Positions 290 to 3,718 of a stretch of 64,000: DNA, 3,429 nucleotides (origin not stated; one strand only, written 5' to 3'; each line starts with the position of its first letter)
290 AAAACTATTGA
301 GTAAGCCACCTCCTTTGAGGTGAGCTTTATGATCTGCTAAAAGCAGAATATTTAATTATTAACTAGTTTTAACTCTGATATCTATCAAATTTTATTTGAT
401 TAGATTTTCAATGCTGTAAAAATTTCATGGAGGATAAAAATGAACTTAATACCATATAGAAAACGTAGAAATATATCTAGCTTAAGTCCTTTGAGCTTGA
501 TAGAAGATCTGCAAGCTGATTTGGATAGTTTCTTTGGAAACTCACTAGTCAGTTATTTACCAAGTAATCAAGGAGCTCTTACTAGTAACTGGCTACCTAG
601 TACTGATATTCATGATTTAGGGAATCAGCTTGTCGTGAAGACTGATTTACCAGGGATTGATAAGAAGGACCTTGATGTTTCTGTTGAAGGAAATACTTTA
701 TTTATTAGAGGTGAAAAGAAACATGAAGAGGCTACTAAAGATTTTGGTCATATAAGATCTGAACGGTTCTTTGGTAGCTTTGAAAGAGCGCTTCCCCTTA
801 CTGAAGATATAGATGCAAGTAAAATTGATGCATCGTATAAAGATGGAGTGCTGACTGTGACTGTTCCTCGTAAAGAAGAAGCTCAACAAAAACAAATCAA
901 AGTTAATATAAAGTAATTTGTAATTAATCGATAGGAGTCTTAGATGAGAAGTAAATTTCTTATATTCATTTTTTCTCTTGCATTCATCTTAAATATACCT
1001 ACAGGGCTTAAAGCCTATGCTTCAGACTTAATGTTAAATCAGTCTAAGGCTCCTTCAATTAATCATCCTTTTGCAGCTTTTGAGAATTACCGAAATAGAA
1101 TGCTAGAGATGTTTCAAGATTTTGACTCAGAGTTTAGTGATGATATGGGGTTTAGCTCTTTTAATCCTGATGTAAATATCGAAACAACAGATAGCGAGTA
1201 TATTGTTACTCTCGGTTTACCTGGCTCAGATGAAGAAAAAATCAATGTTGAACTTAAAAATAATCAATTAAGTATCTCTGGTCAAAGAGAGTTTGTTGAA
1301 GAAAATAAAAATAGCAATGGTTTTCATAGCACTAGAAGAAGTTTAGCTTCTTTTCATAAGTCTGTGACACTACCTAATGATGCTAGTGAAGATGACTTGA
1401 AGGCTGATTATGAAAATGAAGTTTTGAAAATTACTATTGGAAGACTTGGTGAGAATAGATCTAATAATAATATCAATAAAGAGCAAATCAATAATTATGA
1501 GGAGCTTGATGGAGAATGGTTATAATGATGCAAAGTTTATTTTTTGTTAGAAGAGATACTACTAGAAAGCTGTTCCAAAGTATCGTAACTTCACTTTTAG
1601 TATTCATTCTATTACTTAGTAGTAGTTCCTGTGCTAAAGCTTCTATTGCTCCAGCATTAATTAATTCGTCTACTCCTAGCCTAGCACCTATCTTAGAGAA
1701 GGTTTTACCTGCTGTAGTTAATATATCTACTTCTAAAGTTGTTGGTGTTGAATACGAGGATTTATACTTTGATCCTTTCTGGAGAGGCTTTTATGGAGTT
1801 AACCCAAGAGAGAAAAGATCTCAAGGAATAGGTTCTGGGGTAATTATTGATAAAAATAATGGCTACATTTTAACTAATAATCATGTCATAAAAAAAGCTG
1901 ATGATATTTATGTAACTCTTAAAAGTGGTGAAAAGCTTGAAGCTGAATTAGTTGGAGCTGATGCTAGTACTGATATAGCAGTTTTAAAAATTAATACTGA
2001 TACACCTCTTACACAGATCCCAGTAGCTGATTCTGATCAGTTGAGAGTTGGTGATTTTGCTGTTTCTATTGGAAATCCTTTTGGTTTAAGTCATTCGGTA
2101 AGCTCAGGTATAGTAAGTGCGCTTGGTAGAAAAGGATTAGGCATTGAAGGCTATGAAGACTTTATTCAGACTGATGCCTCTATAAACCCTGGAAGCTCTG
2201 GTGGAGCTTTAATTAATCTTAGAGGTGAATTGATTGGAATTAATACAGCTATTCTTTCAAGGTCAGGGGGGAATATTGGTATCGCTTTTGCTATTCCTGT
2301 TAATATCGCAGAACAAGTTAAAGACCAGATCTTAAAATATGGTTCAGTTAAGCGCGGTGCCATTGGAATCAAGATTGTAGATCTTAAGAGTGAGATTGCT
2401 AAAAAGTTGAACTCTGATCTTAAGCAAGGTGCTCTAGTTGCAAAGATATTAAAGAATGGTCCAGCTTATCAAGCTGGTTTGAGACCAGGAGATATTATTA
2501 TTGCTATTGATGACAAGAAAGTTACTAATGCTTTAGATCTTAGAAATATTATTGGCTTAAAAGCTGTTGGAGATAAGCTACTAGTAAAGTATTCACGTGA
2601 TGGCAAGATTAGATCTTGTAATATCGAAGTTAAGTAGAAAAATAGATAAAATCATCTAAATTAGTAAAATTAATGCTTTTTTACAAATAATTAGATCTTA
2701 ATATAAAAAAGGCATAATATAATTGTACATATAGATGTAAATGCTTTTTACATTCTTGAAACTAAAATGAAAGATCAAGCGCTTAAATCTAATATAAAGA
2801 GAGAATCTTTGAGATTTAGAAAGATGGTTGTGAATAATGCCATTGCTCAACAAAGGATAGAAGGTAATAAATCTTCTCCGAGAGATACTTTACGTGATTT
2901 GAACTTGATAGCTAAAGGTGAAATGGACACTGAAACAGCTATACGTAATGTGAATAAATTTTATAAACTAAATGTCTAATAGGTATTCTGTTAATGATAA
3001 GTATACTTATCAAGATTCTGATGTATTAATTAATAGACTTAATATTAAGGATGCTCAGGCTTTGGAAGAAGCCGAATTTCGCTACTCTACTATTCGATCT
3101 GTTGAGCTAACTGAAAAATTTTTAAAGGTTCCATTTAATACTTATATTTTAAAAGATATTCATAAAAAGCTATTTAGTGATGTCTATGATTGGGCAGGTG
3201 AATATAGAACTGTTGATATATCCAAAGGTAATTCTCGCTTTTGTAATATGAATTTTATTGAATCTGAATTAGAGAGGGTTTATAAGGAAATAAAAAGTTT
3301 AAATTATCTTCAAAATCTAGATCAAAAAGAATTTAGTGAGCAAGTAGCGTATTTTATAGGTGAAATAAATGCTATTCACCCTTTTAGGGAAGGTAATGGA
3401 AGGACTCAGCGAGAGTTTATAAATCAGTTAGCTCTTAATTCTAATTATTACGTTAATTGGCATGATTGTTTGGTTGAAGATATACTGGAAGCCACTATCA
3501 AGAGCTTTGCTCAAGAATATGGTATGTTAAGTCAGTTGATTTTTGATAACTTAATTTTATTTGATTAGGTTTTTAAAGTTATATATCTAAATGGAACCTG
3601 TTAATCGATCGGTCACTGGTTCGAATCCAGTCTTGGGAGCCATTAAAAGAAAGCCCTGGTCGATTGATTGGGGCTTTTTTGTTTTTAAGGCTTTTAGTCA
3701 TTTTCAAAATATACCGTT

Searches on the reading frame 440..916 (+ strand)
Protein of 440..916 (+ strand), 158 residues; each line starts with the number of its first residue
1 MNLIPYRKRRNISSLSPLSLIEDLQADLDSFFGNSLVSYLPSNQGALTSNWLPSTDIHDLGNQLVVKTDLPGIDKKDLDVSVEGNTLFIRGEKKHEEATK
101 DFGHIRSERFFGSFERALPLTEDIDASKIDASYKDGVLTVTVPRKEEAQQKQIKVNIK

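Call 29: search_protein_families(library=pfam, proteins=[window:440-916:+])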
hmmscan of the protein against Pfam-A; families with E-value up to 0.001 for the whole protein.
window:440-916:+ (158 aa): 2 families
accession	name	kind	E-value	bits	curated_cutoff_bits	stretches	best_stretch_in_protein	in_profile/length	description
PF00011.27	HSP20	-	3.3e-24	85.4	20.8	1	57-157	2-101/102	Hsp20/alpha crystallin family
PF17886.7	ArsA_HSP20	-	1.1e-07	31.8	22.5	1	62-141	2-62/63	HSP20-like domain found in ArsA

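Call 78: find_encoding_contigs(protein=window:440-916:+, flank=10000, max_places=2)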
Protein window:440-916:+ (158 aa): 4 contigs read that carry it; 2 places shown.
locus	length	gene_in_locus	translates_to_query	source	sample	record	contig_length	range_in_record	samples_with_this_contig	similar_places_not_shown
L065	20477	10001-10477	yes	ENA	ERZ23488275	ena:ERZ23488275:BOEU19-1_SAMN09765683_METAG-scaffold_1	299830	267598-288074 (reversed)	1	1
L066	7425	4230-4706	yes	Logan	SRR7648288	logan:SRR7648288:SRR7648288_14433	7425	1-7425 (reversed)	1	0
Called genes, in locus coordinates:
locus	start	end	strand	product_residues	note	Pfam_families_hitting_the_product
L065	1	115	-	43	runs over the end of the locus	-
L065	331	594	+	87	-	-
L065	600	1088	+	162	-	-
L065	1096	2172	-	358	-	-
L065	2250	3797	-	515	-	-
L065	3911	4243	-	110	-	-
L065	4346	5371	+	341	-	PF13576:Pentapeptide_3 (faint), PF00805:Pentapeptide, PF13599:Pentapeptide_4, PF00805:Pentapeptide (weak)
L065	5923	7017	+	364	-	PF01544:CorA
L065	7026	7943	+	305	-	PF00924:MS_channel_2nd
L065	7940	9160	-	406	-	PF00924:MS_channel_2nd, PF21082:MS_channel_3rd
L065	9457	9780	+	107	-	PF13411:MerR_1 (weak)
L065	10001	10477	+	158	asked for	PF00011:HSP20, PF17886:ArsA_HSP20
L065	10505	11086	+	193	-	PF00011:HSP20, PF17886:ArsA_HSP20 (weak)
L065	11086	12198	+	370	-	PF00089:Trypsin, PF13365:Trypsin_2, PF00595:PDZ, PF13180:PDZ_2, PF17820:PDZ_6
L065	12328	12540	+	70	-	PF18495:VbhA (weak)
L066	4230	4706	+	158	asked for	PF00011:HSP20, PF17886:ArsA_HSP20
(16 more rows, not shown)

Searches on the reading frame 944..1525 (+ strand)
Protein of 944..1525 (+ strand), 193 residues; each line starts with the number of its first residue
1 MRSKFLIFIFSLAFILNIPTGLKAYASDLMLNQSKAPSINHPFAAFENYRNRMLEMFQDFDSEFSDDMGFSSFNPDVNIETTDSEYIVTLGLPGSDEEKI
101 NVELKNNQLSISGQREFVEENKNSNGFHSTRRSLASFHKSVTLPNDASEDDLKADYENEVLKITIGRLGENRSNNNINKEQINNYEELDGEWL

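Call 29: search_protein_families(library=pfam, proteins=[window:944-1525:+])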
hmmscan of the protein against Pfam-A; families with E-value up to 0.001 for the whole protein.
window:944-1525:+ (193 aa): 2 families
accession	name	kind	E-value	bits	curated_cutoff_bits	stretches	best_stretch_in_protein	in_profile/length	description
PF00011.27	HSP20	-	2.8e-15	56.7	20.8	1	79-172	2-92/102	Hsp20/alpha crystallin family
PF17886.7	ArsA_HSP20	-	3.9e-07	30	22.5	1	83-164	1-62/63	HSP20-like domain found in ArsA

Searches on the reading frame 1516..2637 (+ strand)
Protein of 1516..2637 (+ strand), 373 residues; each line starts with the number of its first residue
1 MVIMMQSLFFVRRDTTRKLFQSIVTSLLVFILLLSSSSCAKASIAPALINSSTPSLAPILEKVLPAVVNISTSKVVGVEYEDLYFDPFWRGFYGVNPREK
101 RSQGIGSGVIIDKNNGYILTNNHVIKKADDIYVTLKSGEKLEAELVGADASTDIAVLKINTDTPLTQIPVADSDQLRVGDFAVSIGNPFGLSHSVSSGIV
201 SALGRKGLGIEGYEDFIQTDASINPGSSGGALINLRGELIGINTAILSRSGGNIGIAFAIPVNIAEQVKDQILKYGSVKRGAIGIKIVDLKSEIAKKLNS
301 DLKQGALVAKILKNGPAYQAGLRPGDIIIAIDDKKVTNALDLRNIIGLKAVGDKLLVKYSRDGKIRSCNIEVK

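Call 11: search_protein_families(library=pfam, proteins=[window:1516-2637:+])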
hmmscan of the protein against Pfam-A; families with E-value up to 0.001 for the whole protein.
window:1516-2637:+ (373 aa): 5 families
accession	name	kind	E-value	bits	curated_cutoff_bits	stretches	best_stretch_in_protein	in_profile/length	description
PF13365.12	Trypsin_2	-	1.3e-33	117.2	27.6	1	106-242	1-144/144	Trypsin-like peptidase domain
PF00089.32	Trypsin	-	3e-18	66.9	20.6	1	105-264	26-215/220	Trypsin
PF13180.12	PDZ_2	-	2.1e-15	57.2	27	1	281-372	1-80/80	PDZ domain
PF00595.29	PDZ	-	1.8e-11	44.7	23.2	1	277-357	7-78/81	PDZ domain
PF17820.7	PDZ_6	-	1.8e-10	40.9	27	1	308-346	2-40/54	PDZ domain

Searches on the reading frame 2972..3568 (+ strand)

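Call 29: search_protein_families(library=pfam, proteins=[window:2972-3568:+])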
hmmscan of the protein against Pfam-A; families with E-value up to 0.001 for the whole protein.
window:2972-3568:+ (198 aa): 1 family
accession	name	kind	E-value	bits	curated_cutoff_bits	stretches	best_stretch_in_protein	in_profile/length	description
PF02661.23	Fic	-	4.9e-20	72.6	24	1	55-153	2-92/93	Fic/DOC family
